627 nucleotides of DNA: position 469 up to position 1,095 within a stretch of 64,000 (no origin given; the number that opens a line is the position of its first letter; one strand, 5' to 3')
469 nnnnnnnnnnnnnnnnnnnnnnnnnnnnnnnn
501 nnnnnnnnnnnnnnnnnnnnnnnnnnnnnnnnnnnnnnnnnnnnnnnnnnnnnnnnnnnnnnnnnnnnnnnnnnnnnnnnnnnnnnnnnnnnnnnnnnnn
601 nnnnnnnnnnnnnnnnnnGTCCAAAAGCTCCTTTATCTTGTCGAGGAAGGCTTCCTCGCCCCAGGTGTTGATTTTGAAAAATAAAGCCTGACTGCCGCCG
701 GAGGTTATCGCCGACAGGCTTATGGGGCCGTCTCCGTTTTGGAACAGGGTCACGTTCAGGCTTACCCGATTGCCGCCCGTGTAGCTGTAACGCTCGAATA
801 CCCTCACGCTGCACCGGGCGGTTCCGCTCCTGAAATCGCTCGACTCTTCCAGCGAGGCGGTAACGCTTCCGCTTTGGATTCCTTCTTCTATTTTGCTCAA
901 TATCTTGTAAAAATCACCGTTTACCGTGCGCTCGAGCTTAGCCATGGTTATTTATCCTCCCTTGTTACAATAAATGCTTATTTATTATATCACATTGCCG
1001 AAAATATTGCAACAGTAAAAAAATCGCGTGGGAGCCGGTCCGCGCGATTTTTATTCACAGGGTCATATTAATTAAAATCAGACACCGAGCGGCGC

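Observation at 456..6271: Second MITE-like family (~160 bp) with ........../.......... termini; one TIR provides a gene's stop codon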

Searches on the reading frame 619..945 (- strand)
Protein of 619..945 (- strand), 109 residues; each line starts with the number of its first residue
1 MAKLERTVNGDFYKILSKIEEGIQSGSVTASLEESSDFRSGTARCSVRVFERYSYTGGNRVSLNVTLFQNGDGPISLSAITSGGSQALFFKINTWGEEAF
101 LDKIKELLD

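Call 28: find_encoding_contigs(protein=window:619-945:-, flank=6000, max_places=10)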
Protein window:619-945:- (109 aa): 4 contigs read that carry it; 4 places shown.
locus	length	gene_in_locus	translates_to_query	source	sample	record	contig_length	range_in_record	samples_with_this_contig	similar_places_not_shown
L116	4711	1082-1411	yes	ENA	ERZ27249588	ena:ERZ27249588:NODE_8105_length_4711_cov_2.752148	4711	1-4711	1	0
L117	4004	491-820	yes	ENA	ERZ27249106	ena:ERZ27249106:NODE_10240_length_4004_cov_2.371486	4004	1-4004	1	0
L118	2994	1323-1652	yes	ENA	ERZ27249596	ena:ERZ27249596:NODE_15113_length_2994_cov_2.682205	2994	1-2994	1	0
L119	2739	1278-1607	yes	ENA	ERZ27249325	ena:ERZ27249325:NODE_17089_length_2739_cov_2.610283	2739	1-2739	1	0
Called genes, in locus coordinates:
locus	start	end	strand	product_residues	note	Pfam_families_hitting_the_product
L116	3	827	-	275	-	?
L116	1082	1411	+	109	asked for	PF19524:DUF6054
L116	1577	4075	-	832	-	-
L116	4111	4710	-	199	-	?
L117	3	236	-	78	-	?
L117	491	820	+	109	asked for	PF19524:DUF6054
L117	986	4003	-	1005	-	?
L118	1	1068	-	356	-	?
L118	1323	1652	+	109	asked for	PF19524:DUF6054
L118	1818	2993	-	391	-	?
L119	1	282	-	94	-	?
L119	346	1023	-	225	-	-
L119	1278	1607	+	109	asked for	PF19524:DUF6054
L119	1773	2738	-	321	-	?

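Call 29: find_homologous_proteins(query=window:619-945:-, max_evalue=1e-10)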
Query window:619-945:- (109 aa): 5749 proteins with E <= 1e-10 among 5763 candidates; the best 120 are listed.
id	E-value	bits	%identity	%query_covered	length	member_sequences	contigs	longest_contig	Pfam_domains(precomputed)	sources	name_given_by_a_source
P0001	1.5e-63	229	100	100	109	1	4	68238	PF19524.5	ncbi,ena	-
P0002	2.5e-53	196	84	99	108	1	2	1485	PF19524.5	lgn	-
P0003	2.7e-53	196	73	99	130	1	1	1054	PF19524.5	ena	-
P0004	6.5e-53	195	84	99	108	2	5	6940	PF19524.5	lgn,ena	-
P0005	1.9e-52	193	84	100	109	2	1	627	PF19524.5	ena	-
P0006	1.3e-51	191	82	99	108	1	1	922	PF19524.5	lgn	-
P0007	2.4e-51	190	83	99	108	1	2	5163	PF19524.5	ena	-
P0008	2.6e-51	190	81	99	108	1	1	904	PF19524.5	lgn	-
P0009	3.5e-51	189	84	99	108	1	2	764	PF19524.5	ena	-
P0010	4.8e-51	189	81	99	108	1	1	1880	PF19524.5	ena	-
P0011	5.3e-51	189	82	99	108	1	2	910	PF19524.5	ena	-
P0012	5.3e-51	189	81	99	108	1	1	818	PF19524.5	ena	-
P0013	6.9e-51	188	84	99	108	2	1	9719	PF19524.5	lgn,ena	-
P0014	9.6e-51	188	81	99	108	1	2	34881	PF19524.5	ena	-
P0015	1.0e-50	188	82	99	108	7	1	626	PF19524.5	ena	-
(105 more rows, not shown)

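Call 30: find_encoding_contigs(protein=P0004, flank=3000, max_places=3)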
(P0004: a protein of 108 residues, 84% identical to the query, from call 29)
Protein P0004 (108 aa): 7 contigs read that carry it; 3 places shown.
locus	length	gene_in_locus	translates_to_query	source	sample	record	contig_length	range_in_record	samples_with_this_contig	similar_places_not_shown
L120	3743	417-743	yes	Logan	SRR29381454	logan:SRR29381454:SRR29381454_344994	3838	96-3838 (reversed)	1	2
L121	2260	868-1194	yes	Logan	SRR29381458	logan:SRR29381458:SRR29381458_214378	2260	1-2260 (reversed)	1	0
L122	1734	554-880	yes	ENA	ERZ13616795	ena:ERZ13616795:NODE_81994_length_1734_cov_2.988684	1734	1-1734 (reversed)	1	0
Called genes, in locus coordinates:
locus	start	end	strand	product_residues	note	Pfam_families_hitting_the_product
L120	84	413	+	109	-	-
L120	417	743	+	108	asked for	PF19524:DUF6054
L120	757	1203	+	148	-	-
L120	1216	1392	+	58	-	-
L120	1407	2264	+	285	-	PF00149:Metallophos, PF12850:Metallophos_2 (weak)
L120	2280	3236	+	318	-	-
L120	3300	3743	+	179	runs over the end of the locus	?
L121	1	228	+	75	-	?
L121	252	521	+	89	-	-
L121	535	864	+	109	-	-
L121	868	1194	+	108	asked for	PF19524:DUF6054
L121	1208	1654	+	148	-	-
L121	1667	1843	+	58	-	-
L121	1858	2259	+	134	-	?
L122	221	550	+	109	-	-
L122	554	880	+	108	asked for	PF19524:DUF6054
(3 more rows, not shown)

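Call 31: find_encoding_contigs(protein=P0013, flank=3000, max_places=2)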
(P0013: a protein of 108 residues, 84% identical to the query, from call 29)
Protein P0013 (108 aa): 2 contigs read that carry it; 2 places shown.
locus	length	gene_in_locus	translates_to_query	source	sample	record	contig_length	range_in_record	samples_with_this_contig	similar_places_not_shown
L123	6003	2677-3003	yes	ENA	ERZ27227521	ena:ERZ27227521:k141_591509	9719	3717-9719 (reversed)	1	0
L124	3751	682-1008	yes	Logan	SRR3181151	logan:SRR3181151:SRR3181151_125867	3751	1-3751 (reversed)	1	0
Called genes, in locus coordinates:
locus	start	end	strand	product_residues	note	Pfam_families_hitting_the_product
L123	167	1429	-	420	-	PF01595:CNNM, PF00571:CBS, PF03471:CorC_HlyC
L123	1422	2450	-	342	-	PF01595:CNNM, PF00571:CBS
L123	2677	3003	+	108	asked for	PF19524:DUF6054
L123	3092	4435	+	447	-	PF03629:SASA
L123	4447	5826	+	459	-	PF01229:Glyco_hydro_39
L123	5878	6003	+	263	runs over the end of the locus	PF04909:Amidohydro_2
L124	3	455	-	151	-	?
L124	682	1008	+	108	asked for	PF19524:DUF6054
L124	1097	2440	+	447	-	PF03629:SASA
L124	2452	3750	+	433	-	?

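Call 32: find_encoding_contigs(protein=P0014, flank=3000, max_places=2)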
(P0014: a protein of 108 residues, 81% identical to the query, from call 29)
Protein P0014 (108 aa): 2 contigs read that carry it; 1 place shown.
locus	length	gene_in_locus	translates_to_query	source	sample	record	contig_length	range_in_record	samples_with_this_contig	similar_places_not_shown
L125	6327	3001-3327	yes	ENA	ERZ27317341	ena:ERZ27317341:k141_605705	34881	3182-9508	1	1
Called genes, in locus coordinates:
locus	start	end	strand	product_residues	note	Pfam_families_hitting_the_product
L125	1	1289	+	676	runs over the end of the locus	PF03717:PBP_dimer, PF00905:Transpeptidase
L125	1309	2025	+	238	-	PF00142:Fer4_NifH (faint), PF01656:CbiA, PF02374:ArsA_ATPase (weak), PF06564:CBP_BcsQ (faint), PF09140:MipZ, PF10609:ParA, PF13614:AAA_31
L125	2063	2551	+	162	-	PF02142:MGS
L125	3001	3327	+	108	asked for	PF19524:DUF6054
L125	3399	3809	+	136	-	PF14300:DMP19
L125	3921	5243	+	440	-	PF13393:tRNA-synt_His, PF00587:tRNA-synt_2b, PF03129:HGTP_anticodon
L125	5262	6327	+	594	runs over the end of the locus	PF01336:tRNA_anti-codon, PF00152:tRNA-synt_2, PF01409:tRNA-synt_2d (faint), PF02938:GAD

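Call 93: search_protein_families(library=pfam, proteins=[window:619-945:-], max_evalue=0.00001)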
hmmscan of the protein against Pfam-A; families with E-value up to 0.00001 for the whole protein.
window:619-945:- (109 aa): 1 family
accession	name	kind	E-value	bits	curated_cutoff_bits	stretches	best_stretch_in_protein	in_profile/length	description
PF19524.4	DUF6054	-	1.3e-42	144.5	27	1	1-108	1-107/111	Family of unknown function (DUF6054)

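Call 104: list_cluster_members(proteins=[P0001])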
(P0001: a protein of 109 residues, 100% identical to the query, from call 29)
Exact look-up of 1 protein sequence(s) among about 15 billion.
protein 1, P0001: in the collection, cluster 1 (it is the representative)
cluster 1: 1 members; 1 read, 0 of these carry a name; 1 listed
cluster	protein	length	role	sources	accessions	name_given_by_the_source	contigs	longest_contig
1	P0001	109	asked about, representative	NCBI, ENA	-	-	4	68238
